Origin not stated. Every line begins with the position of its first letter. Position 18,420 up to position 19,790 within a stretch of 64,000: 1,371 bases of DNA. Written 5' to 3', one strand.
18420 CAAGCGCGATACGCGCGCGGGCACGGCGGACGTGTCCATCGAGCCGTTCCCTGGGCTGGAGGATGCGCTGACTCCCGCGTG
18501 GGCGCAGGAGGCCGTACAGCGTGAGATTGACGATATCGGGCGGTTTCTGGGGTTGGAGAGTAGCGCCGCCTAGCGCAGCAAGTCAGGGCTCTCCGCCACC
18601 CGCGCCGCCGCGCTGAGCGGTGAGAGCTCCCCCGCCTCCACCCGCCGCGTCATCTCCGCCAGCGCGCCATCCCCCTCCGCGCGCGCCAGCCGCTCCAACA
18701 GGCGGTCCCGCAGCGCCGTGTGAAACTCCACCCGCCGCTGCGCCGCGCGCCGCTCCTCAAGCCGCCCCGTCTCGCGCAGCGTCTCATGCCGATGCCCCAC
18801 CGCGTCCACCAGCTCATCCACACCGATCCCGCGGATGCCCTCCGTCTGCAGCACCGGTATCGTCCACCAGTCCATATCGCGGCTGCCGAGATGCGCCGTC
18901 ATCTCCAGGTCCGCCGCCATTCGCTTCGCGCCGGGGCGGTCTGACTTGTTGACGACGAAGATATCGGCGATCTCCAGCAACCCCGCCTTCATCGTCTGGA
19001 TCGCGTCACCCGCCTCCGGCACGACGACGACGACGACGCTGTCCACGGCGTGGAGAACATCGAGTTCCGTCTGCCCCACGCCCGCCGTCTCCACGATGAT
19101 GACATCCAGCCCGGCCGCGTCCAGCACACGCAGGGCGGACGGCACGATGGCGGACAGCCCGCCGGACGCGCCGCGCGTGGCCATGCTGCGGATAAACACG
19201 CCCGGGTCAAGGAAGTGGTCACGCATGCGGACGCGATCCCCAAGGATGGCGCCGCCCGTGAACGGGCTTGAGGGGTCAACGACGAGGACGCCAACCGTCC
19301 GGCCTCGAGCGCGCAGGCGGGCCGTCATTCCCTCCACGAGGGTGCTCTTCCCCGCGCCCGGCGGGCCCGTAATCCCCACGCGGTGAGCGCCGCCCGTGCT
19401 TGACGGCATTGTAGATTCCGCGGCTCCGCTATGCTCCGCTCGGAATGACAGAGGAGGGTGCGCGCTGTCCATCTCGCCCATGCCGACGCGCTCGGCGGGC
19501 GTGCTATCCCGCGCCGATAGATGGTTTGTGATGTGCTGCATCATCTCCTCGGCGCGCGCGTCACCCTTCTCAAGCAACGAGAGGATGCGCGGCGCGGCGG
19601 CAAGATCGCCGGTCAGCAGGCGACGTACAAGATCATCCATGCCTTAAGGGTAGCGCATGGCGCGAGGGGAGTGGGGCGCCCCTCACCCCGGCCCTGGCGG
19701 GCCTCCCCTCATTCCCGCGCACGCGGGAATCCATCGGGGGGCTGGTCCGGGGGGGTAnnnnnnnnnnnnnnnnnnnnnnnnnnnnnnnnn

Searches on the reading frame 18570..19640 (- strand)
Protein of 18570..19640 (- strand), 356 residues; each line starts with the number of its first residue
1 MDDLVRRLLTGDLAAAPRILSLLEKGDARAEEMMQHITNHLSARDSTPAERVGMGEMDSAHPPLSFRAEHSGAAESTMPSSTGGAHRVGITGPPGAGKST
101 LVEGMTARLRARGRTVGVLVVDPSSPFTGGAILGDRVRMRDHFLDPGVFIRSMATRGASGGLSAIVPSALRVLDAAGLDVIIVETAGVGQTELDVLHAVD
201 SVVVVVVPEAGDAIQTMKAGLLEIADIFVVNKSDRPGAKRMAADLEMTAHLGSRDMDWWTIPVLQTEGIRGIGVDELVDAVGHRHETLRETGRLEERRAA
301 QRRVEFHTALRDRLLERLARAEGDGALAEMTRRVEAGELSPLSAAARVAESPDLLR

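Call 5: search_protein_families(library=pfam, proteins=[window:18570-19640:-], max_evalue=1)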
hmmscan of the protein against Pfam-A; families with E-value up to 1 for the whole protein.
window:18570-19640:- (356 aa): 28 families (the best 25 are shown)
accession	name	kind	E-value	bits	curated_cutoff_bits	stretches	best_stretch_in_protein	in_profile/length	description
PF03308.22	MeaB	-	3.1e-85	285.9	23.1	1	78-321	26-271/273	Methylmalonyl Co-A mutase-associated GTPase MeaB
PF02492.25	cobW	-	9.4e-09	35.5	20.7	1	88-246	3-166/180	CobW/HypB/UreG, nucleotide-binding domain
PF00009.33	GTP_EFTU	-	9.2e-06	25.8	26.5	1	196-281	90-182/188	Elongation factor Tu GTP binding domain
PF03029.23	ATP_bind_1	-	0.00012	22.4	27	1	90-125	1-36/240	Conserved hypothetical ATP binding protein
PF03266.21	NTPase_1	-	0.0002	21.7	23.9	1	87-117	1-31/168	NTPase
PF01926.29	MMR_HSR1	-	0.00031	21.3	21.9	1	87-111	1-24/113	50S ribosome-binding GTPase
PF13401.12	AAA_22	-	0.00032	21.4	27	1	90-132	10-50/130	AAA domain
PF13555.12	AAA_29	-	0.0011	19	27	1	87-109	24-46/61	P-loop containing region of AAA domain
PF13191.12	AAA_16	-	0.0014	19.6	32.6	1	82-116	21-55/167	AAA ATPase domain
PF00005.33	ABC_tran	-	0.0043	18.1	25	1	86-111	12-37/137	ABC transporter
PF13604.12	AAA_30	-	0.015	15.4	27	1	88-118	21-51/191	AAA domain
PF13238.12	AAA_18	-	0.017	16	29.4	1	88-109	1-22/128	AAA domain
PF24883.2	NPHP3_N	-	0.018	15.6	24.8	1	88-120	25-57/164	Nephrocystin 3, N-terminal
PF00448.28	SRP54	-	0.018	15.1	22.7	0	164-207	70-113/196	SRP54-type protein, GTPase domain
PF13521.12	AAA_28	-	0.02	15.5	27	1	87-108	1-22/164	AAA domain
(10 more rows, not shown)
